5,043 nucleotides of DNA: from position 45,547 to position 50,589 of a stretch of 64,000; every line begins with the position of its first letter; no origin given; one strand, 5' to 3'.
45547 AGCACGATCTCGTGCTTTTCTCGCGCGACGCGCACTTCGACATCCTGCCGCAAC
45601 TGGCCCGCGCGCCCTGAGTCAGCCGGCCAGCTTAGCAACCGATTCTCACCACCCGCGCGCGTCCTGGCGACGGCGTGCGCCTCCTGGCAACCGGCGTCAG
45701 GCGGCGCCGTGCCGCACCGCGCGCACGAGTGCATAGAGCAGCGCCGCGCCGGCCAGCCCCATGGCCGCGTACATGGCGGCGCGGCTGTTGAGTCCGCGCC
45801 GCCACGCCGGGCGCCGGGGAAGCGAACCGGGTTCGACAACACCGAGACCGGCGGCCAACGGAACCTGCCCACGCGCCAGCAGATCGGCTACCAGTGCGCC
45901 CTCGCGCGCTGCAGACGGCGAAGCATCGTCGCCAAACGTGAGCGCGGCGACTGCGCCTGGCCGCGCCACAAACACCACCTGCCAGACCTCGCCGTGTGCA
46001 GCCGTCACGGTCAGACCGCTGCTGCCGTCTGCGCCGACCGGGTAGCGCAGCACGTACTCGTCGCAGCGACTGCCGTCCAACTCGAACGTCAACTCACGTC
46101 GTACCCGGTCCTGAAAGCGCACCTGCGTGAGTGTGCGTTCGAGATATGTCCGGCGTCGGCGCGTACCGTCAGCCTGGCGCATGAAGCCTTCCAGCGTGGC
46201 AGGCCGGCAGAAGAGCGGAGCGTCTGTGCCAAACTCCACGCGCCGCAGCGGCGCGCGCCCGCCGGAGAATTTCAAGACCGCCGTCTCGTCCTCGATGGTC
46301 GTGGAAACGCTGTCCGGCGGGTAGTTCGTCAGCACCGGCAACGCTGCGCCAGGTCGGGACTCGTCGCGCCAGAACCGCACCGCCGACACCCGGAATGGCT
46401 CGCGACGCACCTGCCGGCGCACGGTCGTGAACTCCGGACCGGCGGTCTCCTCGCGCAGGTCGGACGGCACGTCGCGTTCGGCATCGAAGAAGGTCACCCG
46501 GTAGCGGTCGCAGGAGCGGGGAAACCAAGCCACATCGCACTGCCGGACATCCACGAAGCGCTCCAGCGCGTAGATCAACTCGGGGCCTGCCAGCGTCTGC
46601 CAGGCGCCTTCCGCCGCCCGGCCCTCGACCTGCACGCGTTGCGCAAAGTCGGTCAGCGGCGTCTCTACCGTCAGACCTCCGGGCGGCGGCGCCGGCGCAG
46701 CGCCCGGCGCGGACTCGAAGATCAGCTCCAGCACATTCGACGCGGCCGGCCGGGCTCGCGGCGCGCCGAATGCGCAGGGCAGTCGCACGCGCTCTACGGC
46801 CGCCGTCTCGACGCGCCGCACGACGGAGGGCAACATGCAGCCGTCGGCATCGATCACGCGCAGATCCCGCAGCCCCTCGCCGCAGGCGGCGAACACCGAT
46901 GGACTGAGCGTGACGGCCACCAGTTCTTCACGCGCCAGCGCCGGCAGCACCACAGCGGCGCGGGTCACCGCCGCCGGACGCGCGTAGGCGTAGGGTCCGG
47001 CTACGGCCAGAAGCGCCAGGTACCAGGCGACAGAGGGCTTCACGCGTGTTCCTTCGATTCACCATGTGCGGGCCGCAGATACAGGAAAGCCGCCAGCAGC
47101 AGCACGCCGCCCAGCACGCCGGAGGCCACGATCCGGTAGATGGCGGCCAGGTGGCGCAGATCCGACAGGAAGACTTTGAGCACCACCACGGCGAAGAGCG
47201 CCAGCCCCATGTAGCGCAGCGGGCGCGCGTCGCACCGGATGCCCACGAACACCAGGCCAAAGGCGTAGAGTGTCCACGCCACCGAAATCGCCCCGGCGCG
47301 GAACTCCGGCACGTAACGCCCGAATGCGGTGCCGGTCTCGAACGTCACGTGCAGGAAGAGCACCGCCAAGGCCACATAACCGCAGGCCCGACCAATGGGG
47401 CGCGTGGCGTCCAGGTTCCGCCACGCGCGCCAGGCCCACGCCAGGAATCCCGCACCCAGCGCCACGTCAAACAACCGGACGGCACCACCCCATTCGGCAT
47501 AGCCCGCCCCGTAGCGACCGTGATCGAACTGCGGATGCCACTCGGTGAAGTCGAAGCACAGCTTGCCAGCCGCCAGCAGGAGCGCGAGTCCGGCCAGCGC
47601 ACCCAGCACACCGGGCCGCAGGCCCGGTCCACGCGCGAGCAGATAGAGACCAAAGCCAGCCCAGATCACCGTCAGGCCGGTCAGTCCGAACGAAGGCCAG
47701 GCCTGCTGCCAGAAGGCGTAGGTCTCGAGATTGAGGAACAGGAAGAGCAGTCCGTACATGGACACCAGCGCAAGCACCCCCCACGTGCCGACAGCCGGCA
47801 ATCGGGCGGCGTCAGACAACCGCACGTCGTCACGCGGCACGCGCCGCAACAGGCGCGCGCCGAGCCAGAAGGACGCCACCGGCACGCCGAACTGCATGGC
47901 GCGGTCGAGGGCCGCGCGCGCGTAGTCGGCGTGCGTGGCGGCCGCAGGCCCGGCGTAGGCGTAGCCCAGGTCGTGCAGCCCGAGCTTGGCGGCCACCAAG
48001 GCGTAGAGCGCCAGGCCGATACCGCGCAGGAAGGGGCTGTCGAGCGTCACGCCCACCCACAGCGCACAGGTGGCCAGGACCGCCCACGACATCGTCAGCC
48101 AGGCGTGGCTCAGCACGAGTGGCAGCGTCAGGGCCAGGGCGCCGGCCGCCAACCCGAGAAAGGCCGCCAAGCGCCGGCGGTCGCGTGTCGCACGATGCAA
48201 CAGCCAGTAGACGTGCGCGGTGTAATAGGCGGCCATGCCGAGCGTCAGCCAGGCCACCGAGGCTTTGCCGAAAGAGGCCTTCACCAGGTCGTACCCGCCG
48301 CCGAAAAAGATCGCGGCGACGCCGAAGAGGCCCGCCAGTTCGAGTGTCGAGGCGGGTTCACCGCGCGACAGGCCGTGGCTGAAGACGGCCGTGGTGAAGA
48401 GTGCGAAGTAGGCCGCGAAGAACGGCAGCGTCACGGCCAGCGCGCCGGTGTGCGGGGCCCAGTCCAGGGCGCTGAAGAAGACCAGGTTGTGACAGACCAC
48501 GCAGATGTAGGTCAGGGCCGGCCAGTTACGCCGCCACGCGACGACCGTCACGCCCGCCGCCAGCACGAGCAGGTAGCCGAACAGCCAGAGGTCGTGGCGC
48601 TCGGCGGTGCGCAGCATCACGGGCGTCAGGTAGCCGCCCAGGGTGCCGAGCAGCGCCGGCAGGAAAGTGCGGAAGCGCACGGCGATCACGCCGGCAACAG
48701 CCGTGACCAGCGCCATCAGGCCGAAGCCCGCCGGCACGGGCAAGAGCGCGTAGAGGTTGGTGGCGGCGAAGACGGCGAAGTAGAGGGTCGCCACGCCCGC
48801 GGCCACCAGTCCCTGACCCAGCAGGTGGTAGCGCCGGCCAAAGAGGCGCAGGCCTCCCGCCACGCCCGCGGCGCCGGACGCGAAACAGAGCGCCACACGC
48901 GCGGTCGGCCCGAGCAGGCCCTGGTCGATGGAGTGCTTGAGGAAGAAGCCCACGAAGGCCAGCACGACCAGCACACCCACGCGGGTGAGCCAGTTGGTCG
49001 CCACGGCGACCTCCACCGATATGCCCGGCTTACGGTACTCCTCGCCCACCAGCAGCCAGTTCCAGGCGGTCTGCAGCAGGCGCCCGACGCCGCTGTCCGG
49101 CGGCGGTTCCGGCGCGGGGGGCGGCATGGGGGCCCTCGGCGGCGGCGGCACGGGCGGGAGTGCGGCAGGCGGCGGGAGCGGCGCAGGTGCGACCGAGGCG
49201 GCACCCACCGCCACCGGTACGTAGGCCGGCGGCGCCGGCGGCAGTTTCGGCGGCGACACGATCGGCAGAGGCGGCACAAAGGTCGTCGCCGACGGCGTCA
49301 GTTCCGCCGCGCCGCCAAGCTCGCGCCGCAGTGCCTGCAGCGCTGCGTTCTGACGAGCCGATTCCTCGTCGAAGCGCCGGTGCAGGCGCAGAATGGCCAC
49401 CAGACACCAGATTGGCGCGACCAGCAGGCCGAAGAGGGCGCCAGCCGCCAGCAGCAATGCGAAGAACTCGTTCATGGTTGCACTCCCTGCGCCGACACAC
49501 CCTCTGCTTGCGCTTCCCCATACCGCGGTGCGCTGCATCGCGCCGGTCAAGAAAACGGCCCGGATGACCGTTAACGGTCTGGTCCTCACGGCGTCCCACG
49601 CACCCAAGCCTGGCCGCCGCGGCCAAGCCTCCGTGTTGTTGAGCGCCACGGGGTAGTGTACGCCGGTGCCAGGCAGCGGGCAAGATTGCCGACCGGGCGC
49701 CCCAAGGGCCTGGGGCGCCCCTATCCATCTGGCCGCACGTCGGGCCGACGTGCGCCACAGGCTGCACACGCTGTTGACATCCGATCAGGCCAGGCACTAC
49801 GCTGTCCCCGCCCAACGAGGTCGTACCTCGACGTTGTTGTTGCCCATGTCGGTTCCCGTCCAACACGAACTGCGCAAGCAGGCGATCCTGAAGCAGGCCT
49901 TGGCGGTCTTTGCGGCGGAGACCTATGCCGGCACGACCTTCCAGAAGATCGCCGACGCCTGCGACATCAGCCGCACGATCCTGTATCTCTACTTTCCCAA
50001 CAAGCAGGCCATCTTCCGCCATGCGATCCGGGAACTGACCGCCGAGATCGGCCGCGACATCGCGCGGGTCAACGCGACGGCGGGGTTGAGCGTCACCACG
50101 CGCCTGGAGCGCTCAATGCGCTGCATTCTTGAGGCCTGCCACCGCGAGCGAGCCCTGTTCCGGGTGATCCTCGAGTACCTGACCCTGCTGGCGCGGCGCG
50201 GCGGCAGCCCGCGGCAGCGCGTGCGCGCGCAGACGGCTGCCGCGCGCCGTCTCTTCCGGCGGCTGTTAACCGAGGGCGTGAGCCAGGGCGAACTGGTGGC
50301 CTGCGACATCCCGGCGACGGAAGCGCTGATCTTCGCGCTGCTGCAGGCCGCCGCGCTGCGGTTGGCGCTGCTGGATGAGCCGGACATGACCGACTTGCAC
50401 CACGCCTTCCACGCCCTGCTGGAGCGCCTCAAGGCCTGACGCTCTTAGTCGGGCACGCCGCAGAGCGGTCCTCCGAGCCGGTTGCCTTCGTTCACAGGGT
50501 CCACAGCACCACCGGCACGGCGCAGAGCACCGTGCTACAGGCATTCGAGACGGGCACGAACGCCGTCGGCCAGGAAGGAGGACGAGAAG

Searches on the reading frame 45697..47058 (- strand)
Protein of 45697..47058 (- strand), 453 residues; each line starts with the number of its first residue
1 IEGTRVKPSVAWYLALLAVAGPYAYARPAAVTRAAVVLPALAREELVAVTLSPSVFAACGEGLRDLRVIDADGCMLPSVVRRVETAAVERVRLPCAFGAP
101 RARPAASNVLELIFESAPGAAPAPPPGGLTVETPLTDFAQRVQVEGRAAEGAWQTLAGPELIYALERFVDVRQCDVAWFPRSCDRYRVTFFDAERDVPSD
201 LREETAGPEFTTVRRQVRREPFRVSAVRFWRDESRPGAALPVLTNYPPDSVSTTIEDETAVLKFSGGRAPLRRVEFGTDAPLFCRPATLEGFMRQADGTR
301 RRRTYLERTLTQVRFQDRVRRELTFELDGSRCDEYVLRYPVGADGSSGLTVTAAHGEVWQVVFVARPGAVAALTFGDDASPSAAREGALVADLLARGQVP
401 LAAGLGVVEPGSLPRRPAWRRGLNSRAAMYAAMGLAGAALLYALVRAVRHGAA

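Call 13: search_protein_families(library=pfam, proteins=[window:45697-47058:-], max_evalue=0.001)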
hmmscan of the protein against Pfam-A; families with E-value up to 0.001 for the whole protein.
window:45697-47058:- (453 aa): 1 family
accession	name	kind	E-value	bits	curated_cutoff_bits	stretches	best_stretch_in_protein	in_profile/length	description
PF13163.11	DUF3999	-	3.8e-06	26.8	30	0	44-117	15-92/424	Protein of unknown function (DUF3999)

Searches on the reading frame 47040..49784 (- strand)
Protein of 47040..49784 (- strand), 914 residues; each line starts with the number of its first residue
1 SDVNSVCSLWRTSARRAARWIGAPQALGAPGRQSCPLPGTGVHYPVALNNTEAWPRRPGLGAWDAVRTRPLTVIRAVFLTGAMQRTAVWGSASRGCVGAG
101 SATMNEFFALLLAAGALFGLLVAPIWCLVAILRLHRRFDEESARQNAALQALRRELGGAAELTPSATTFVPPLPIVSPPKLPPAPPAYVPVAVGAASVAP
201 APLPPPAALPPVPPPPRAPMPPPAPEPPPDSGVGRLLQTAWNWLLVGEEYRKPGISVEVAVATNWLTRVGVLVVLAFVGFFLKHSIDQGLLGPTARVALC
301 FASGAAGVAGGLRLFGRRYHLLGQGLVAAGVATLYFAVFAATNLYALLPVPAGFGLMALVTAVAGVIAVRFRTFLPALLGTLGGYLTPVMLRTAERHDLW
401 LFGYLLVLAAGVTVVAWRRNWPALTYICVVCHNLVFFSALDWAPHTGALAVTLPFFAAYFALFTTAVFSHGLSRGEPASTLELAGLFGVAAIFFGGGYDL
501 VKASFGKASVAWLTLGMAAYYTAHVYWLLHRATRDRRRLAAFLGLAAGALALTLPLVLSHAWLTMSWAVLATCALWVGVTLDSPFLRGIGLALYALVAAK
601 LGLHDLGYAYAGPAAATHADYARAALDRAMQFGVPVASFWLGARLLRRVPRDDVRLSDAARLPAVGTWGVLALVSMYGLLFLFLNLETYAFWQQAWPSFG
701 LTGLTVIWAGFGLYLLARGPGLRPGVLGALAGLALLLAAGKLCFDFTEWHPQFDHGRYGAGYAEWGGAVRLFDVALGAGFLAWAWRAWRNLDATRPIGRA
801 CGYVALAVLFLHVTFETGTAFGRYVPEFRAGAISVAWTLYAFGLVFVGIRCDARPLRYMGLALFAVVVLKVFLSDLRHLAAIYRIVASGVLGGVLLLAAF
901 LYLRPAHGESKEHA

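Call 13: search_protein_families(library=pfam, proteins=[window:47040-49784:-], max_evalue=0.001)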
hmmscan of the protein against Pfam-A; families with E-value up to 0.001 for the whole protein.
window:47040-49784:- (914 aa): 1 family
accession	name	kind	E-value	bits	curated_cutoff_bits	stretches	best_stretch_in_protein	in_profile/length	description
PF10101.14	DUF2339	-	2.4e-78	265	33.6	1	263-905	2-659/659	Predicted membrane protein (DUF2339)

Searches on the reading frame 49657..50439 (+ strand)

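Call 20: search_protein_families(library=pfam, proteins=[window:49657-50439:+], max_evalue=0.001)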
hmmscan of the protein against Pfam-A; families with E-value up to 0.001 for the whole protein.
window:49657-50439:+ (260 aa): 3 families
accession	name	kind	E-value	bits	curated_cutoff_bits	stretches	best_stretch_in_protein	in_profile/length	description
PF00440.29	TetR_N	-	3.4e-12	46.4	24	1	77-122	1-46/47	Bacterial regulatory proteins, tetR family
PF17932.6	TetR_C_24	-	2.4e-06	28.2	26.4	1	145-231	3-86/114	Tetracyclin repressor-like, C-terminal domain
PF16925.10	TetR_C_13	-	3.5e-05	24.6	27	1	180-246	36-103/109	Tetracyclin repressor-like, C-terminal domain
